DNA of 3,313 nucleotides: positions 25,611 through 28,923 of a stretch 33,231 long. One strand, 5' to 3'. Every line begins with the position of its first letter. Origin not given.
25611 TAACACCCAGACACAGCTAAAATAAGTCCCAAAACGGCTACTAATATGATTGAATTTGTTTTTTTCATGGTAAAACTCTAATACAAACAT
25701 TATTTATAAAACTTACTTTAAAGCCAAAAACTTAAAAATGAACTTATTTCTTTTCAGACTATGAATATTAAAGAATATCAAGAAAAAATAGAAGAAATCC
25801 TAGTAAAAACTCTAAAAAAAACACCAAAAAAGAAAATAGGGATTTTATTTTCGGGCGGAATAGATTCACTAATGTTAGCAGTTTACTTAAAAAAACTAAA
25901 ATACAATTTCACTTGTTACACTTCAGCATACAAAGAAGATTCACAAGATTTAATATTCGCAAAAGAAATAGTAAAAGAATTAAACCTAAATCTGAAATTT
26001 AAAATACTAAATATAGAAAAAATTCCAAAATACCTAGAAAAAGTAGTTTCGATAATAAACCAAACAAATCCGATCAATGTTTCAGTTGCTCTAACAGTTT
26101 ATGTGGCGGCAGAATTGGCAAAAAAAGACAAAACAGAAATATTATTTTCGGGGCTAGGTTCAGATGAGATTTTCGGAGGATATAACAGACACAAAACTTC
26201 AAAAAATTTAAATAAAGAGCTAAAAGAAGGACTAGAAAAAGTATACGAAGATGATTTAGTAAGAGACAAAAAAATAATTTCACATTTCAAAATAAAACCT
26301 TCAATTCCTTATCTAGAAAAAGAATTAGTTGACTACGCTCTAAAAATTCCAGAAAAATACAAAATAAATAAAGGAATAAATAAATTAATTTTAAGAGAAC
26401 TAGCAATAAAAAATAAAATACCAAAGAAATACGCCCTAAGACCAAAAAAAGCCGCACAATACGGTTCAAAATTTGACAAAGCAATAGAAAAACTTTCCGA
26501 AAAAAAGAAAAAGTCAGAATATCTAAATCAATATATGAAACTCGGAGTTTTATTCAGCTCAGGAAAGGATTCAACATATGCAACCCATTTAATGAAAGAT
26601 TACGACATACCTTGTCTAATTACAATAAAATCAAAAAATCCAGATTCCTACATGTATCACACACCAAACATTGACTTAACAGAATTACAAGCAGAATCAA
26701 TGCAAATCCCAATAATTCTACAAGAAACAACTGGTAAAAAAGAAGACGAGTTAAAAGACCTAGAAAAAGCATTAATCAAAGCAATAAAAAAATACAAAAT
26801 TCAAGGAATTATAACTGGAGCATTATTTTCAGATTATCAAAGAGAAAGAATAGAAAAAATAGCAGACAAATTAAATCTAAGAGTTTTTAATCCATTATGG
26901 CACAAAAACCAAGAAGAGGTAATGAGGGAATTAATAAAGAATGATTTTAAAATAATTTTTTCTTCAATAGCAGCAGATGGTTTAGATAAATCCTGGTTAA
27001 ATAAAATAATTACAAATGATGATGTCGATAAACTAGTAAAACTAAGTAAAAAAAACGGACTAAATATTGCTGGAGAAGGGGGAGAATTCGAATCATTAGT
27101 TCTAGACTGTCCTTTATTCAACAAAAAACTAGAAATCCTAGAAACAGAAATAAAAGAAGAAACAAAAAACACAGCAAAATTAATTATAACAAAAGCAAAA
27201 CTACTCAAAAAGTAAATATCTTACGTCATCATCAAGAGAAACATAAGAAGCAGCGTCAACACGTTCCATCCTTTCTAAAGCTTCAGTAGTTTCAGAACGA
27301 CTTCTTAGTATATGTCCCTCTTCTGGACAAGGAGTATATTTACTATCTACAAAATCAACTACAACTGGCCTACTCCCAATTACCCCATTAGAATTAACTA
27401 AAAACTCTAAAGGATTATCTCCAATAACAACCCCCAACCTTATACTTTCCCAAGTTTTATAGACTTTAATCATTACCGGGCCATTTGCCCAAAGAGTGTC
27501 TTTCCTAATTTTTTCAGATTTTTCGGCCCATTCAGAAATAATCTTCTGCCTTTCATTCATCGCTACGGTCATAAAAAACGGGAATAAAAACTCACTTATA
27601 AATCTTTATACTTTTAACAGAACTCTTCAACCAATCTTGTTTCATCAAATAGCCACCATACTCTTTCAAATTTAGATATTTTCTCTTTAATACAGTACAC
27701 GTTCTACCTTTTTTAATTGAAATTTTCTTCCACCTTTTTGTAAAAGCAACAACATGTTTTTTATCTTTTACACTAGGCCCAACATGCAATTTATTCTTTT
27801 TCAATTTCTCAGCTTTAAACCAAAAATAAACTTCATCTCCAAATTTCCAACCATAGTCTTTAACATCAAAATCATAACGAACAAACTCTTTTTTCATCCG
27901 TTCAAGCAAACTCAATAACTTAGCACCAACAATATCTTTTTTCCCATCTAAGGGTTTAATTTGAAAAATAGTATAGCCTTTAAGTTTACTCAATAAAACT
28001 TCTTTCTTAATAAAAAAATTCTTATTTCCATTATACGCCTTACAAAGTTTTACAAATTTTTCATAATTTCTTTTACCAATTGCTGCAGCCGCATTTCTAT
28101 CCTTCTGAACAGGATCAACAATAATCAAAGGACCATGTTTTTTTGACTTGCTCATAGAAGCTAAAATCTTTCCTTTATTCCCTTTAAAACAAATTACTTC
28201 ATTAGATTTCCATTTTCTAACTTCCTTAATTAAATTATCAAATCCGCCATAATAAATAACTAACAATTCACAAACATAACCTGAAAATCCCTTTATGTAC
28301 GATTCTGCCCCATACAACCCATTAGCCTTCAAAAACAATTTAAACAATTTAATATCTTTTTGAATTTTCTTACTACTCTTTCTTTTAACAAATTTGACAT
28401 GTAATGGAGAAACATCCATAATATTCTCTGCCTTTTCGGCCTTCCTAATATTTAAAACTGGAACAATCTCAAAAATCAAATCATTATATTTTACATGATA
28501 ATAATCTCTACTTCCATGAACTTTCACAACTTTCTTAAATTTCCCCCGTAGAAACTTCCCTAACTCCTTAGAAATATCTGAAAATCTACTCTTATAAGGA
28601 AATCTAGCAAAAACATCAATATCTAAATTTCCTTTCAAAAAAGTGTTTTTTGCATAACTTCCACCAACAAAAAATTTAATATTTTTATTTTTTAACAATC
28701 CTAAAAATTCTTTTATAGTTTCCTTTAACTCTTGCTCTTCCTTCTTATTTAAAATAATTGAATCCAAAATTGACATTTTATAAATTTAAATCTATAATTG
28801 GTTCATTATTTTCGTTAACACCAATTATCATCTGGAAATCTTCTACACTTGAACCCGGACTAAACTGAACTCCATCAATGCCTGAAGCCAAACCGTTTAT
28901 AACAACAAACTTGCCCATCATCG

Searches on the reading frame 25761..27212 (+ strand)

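Call 50: search_protein_families(library=pfam, proteins=[window:25761-27212:+], max_evalue=0.001)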
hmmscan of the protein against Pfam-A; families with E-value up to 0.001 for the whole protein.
window:25761-27212:+ (484 aa): 4 families
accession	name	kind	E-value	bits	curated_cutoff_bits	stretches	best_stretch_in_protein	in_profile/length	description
PF01902.24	Diphthami_syn_2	-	1.1e-64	218.4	23.2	1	259-472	1-211/219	Diphthamide synthase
PF00733.27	Asn_synthase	-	9e-37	128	21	2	24-152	18-146/354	Asparagine synthase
PF24167.1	DUF7411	-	1.2e-09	38.4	28.7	1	25-101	2-72/194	Family of unknown function (DUF7411)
PF06508.19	QueC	-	4.3e-05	23.6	22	1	28-91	4-66/210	Queuosine biosynthesis protein QueC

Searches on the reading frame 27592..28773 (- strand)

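Call 50: search_protein_families(library=pfam, proteins=[window:27592-28773:-], max_evalue=0.001)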
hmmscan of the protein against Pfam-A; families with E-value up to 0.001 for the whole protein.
window:27592-28773:- (393 aa): 4 families
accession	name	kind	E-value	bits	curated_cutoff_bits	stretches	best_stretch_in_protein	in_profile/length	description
PF09249.16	tRNA_NucTransf2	-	5e-33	114.2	27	1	140-251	2-107/113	tRNA nucleotidyltransferase, second domain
PF01909.29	NTP_transf_2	-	7.4e-07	29.9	21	1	20-86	5-47/93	Nucleotidyltransferase domain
PF18144.7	SMODS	-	1.6e-05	25.7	26.5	1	4-111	12-135/164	Second Messenger Oligonucleotide or Dinucleotide Synthetase domain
PF21133.2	CAA_C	-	0.00024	21.2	22.2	1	280-370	18-113/144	CCA-adding enzyme, C-terminal domain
